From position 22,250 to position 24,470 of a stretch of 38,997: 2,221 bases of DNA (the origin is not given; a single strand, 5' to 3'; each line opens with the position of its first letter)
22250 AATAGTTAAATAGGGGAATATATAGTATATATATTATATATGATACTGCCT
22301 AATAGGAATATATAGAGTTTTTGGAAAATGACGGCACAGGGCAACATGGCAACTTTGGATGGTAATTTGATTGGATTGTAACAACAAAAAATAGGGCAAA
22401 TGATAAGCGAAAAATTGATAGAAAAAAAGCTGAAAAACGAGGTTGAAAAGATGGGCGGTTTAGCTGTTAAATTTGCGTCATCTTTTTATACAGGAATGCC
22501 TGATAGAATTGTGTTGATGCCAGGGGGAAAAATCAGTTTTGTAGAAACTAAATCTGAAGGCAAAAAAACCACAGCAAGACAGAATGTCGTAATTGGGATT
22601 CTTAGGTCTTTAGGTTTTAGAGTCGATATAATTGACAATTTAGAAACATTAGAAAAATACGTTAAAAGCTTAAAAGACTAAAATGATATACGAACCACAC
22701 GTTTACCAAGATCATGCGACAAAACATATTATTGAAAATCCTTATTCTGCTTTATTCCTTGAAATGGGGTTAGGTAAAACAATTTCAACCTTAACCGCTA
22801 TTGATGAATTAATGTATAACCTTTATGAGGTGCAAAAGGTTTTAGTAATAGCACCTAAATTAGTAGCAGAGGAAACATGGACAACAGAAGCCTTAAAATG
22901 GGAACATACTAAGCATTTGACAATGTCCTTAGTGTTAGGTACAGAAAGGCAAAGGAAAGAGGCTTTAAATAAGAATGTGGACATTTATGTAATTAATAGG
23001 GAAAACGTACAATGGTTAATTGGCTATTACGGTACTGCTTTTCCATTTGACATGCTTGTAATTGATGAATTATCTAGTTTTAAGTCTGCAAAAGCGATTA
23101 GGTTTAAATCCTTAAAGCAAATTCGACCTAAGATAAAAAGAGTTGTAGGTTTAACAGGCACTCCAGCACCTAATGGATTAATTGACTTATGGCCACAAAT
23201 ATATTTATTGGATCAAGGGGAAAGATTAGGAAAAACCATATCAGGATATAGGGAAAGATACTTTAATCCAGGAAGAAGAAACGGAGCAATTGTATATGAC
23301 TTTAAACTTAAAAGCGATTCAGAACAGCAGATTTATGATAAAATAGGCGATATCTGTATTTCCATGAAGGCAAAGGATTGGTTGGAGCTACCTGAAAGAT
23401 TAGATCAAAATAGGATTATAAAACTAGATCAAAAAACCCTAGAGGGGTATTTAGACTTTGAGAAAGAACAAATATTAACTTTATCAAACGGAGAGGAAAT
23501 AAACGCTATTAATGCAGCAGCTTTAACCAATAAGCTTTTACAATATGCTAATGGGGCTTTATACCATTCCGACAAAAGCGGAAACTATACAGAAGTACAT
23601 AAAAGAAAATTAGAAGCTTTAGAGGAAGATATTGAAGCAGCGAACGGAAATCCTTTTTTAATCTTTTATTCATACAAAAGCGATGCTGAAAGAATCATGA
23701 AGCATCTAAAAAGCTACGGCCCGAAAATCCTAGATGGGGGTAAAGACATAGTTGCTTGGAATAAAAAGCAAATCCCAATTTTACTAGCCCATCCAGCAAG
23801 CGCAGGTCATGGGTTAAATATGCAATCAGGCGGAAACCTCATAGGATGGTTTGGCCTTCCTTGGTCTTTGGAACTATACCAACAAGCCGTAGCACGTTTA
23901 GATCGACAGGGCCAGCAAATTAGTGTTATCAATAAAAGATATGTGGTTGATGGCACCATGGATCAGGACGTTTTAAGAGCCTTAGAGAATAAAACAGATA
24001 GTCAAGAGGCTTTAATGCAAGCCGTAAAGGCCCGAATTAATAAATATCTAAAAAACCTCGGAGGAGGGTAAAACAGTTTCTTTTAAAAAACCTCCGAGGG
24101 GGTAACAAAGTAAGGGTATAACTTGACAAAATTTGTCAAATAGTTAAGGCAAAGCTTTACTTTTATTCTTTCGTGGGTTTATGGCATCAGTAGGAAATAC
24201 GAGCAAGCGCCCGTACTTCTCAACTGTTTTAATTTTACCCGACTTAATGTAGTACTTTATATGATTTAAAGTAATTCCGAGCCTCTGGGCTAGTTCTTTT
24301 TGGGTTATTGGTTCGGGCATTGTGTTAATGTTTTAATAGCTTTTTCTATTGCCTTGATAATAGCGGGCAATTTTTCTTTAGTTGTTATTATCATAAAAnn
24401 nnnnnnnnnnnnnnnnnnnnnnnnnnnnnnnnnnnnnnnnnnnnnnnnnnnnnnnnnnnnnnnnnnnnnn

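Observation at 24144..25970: Single minus-strand accessory island between the replication and packaging modules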

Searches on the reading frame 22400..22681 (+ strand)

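Call 5: search_protein_families(library=pfam, proteins=[window:22400-22681:+], max_evalue=0.1)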
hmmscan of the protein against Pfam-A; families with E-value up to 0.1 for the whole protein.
window:22400-22681:+ (93 aa): 1 family
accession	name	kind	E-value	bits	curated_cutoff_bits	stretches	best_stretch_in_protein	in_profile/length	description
PF08774.17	VRR_NUC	-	0.00012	22.5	23.8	1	28-77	59-111/116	VRR-NUC domain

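Call 6: search_protein_families(library=phrogs, proteins=[window:22400-22681:+], max_evalue=0.1)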
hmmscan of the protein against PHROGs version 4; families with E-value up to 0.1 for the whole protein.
window:22400-22681:+ (93 aa): 3 families
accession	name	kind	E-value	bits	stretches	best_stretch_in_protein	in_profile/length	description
phrog_93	-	DNA, RNA and nucleotide metabolism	3e-21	76.7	1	1-91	351-441/613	endonuclease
phrog_5702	-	DNA, RNA and nucleotide metabolism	0.00048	21.1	1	31-75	5-50/70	Holliday junction resolvase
phrog_824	-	unknown function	0.00093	20.2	1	31-89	112-172/265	-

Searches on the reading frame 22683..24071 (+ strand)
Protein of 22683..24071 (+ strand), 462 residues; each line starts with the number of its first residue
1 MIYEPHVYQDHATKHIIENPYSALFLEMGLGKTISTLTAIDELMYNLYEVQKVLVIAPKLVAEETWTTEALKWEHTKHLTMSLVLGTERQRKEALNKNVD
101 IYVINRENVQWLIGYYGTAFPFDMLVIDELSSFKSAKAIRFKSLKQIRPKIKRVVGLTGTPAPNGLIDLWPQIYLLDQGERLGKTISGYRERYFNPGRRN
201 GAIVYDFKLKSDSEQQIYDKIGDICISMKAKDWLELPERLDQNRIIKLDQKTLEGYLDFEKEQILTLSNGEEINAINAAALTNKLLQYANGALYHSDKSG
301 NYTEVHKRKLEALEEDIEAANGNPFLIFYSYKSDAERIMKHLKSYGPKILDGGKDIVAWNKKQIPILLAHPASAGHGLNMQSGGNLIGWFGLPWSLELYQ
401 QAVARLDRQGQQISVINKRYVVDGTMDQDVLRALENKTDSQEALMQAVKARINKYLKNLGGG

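Call 5: search_protein_families(library=pfam, proteins=[window:22683-24071:+], max_evalue=0.1)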
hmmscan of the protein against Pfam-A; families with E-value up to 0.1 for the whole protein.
window:22683-24071:+ (462 aa): 7 families
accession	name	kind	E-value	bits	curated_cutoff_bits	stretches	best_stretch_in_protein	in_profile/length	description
PF00176.29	SNF2-rel_dom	-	1.6e-20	73.8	24.9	1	24-282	22-276/290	SNF2-related domain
PF04851.21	ResIII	-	3.7e-08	33.9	22.5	1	4-161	3-162/164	Type III restriction enzyme, res subunit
PF00270.35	DEAD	-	3.4e-07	30.6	26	1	9-162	4-161/167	DEAD/DEAH box helicase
PF00271.37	Helicase_C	-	0.0003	21.5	23.5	1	309-410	2-110/110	Helicase conserved C-terminal domain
PF21448.3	DNMK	-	0.016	15.2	27.1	1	242-305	49-111/232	Deoxynucleotide monophosphate kinase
PF16673.10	TRAF_BIRC3_bd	-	0.061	13.5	30.5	0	403-438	20-55/64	TNF receptor-associated factor BIRC3 binding domain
PF13245.12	AAA_19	-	0.098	13.3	25.1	0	9-136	1-105/134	AAA domain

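Call 6: search_protein_families(library=phrogs, proteins=[window:22683-24071:+], max_evalue=0.1)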
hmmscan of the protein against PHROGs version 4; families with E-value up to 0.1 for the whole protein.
window:22683-24071:+ (462 aa): 9 families
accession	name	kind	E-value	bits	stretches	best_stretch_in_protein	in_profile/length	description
phrog_62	-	DNA, RNA and nucleotide metabolism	5.8e-157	525.7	1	2-455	694-1143/1881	DNA helicase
phrog_11354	-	unknown function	6.1e-41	139.8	1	351-454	11-114/116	-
phrog_16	-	DNA, RNA and nucleotide metabolism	2e-11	43.8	1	3-436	271-612/986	DNA helicase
phrog_29996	-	unknown function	2.5e-08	33.4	1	17-439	739-1158/1189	-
phrog_23807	-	unknown function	4e-06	25.9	1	277-435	486-654/1053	-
phrog_24008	-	DNA, RNA and nucleotide metabolism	1.4e-05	24.2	1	9-176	485-648/1006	helicase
phrog_1685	-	unknown function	5.1e-05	21.6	1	359-447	1463-1551/2278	-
phrog_11801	-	other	0.00036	18.8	1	373-448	1420-1496/2269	DNA methyltransferase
phrog_22021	-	unknown function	0.027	13.3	1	191-304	139-256/782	-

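Call 65: find_related_loci(query=window:22683-24071:+, collection=metagenome_contigs, flank=6000)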
Query window:22683-24071:+ (462 aa) in metagenome_contigs; peptide patterns used: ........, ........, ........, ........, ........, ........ (x = any residue, [..] = any of these).
600 stretches matched a pattern (row limit reached: there are more); 577 encode a relative of the query (tblastn E <= 1e-3); the best 80 are kept; 80 distinct loci.
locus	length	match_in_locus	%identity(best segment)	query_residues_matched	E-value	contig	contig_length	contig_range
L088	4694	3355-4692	93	1-446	0e+0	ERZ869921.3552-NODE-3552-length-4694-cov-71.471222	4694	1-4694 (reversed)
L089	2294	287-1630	64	8-457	0e+0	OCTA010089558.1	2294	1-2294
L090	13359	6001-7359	54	1-454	7e-167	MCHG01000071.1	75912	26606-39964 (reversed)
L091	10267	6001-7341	53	6-455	2e-158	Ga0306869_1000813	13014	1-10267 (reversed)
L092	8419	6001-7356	55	3-454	2e-156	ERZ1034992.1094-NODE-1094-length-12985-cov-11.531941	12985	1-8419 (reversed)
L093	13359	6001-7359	52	1-455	2e-154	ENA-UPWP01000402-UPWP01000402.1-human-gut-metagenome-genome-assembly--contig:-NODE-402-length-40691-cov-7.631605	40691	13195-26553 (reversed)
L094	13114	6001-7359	53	1-455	3e-154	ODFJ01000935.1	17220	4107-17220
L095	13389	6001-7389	54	1-462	2e-154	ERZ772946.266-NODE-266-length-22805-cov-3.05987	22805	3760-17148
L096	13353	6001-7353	54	3-454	3e-154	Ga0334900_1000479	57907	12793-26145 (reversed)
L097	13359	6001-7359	52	1-455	9e-154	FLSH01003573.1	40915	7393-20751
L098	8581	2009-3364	53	1-452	2e-153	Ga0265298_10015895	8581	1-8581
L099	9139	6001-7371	54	1-457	2e-153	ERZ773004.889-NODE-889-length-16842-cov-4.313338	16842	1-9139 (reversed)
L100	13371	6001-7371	54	1-457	3e-153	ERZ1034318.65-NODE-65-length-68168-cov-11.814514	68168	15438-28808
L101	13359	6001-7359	52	1-455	3e-153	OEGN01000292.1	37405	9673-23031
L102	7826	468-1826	52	1-455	3e-153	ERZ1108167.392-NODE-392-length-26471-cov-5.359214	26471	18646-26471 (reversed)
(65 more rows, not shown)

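Call 66: find_related_loci(query=window:22683-24071:+, collection=viral_contigs, flank=6000)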
Query window:22683-24071:+ (462 aa) in viral_contigs; peptide patterns used: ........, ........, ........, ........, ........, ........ (x = any residue, [..] = any of these).
599 stretches matched a pattern (row limit reached: there are more); 591 encode a relative of the query (tblastn E <= 1e-3); the best 80 are kept; 80 distinct loci.
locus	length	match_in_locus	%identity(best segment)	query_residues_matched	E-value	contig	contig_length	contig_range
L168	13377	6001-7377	93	1-459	0e+0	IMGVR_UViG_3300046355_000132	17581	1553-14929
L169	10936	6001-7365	59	6-457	9e-176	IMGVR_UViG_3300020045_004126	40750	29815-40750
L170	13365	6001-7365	59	6-457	2e-175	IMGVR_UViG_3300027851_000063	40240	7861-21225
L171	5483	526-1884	54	1-458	2e-163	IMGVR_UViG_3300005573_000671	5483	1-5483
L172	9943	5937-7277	53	6-455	2e-158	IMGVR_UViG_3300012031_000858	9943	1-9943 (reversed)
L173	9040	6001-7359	53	1-455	4e-155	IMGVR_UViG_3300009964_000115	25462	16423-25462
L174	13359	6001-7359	53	1-455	5e-155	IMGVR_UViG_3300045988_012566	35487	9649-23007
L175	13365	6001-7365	54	1-455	7e-155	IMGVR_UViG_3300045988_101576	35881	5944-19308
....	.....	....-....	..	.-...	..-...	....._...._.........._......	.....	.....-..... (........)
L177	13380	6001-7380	54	1-460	2e-154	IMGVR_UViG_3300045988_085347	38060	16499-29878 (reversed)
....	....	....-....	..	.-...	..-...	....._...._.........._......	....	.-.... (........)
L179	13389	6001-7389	54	1-462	2e-154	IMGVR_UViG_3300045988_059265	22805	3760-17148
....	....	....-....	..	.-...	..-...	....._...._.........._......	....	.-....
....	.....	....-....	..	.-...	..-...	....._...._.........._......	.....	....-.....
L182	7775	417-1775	53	1-455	3e-154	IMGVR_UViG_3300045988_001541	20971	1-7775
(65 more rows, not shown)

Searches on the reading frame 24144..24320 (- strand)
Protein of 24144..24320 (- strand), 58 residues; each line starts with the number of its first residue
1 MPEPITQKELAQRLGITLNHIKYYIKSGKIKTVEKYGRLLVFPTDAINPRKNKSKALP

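Call 5: search_protein_families(library=pfam, proteins=[window:24144-24320:-], max_evalue=0.1)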
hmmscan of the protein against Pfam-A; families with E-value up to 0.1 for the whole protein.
window:24144-24320:- (58 aa): 11 families
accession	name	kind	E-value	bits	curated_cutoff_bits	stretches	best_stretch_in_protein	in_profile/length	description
PF12728.13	HTH_17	-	1.1e-06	29.2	27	1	6-47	3-43/51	Helix-turn-helix domain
PF13412.12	HTH_24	-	0.00012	22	21.9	1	5-26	18-39/48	Winged helix-turn-helix DNA-binding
PF04545.22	Sigma70_r4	-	0.0014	18.6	24.1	1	3-22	19-38/50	Sigma-70, region 4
PF01381.28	HTH_3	-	0.0016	18.9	23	1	5-35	10-40/55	Helix-turn-helix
PF00376.29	MerR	-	0.0047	17.2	28.2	1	8-33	3-28/38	MerR family regulatory protein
PF08279.18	HTH_11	-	0.023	15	25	1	3-26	14-37/55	HTH domain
PF13411.12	MerR_1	-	0.028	15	21.6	1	8-34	4-30/69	MerR HTH family regulatory protein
PF21531.3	Rv2175c_wHTH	-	0.058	13.8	27.1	1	8-41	19-52/57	DNA-binding protein Rv2175c, wHTH domain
PF08281.18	Sigma70_r4_2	-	0.058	13.5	25.7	1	6-29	28-51/54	Sigma-70, region 4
PF15943.11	YdaS_toxin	-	0.063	13.6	30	1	7-27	11-32/65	Bacterial toxin YdaS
PF04967.18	HTH_10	-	0.064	13.5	23.1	1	4-29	23-48/53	HTH DNA binding domain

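Call 6: search_protein_families(library=phrogs, proteins=[window:24144-24320:-], max_evalue=0.1)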
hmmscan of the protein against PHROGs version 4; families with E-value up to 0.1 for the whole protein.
window:24144-24320:- (58 aa): 14 families
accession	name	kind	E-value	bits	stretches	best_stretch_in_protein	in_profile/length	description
phrog_6401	-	DNA, RNA and nucleotide metabolism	0.00057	20.7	1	5-38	10-43/64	DNA binding protein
phrog_575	-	integration and excision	0.00085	20.4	1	3-35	12-44/71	Cox-like excisionase and repressor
phrog_57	-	head and packaging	0.001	20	1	5-44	13-52/199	terminase small subunit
phrog_14131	-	DNA, RNA and nucleotide metabolism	0.0014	18.8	1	5-35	147-177/351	DNA binding protein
phrog_66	-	integration and excision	0.0017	19.1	1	1-45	90-134/412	excisionase and transcriptional regulator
phrog_8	-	transcription regulation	0.0022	18.5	1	5-36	90-124/346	transcriptional regulator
phrog_4691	-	integration and excision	0.0036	18.3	1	5-56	19-70/78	excisionase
phrog_2655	-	integration and excision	0.0043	17.7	1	5-55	115-168/181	excisionase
phrog_4779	-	transcription regulation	0.012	17.1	1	5-32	16-43/98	transcriptional regulator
phrog_7735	-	integration and excision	0.02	16.3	1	5-34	6-35/99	excisionase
phrog_3282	-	transcription regulation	0.069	14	1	5-32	63-90/158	sigma factor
phrog_2907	-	integration and excision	0.07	14.6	1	2-35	4-37/117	excisionase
phrog_1373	-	transcription regulation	0.072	14.1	1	5-36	77-111/166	transcriptional regulator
phrog_4151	-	DNA, RNA and nucleotide metabolism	0.094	13.5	0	5-29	21-45/154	DNA binding protein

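Call 8: search_protein_families(library=padloc, proteins=[window:24144-24320:-], max_evalue=0.1)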
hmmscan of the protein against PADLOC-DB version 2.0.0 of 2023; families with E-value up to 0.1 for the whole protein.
window:24144-24320:- (58 aa): 3 families
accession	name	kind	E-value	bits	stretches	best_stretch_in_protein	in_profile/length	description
PDLC04133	mad1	-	9.1e-08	30.3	1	3-55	4-55/60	mads_1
PDLC02254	AbiEi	-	0.016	12.9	1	5-34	17-46/197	AbiEi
PDLC02956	RT_XIII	-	0.023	11.7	1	2-38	111-147/469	-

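Call 9: search_protein_families(library=ncbifam, proteins=[window:24144-24320:-], max_evalue=0.1)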
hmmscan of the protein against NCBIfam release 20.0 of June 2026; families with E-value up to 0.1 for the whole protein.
window:24144-24320:- (58 aa): 6 families
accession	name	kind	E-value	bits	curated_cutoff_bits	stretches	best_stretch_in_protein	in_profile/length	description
TIGR01764.1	excise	domain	0.00026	21.3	28.8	1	5-47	2-43/49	excisionase family DNA-binding protein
TIGR04176.1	MarR_EPS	equivalog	0.0068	16.4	88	1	5-27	19-41/105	MarR family EPS-associated transcriptional regulator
TIGR02959.1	SigZ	equivalog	0.023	14.5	168.65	1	5-31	117-143/170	RNA polymerase sigma factor SigZ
NF047948.1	male_kill_WMK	equivalog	0.04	13.4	300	1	5-29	176-199/300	WO male-killing family protein Wmk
TIGR02937.1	sigma70-ECF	superfamily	0.054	13.1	42.9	1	5-31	134-160/165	sigma-70 family RNA polymerase sigma factor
TIGR01950.1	SoxR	equivalog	0.08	12.7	116.9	1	5-47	2-44/142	redox-sensitive transcriptional activator SoxR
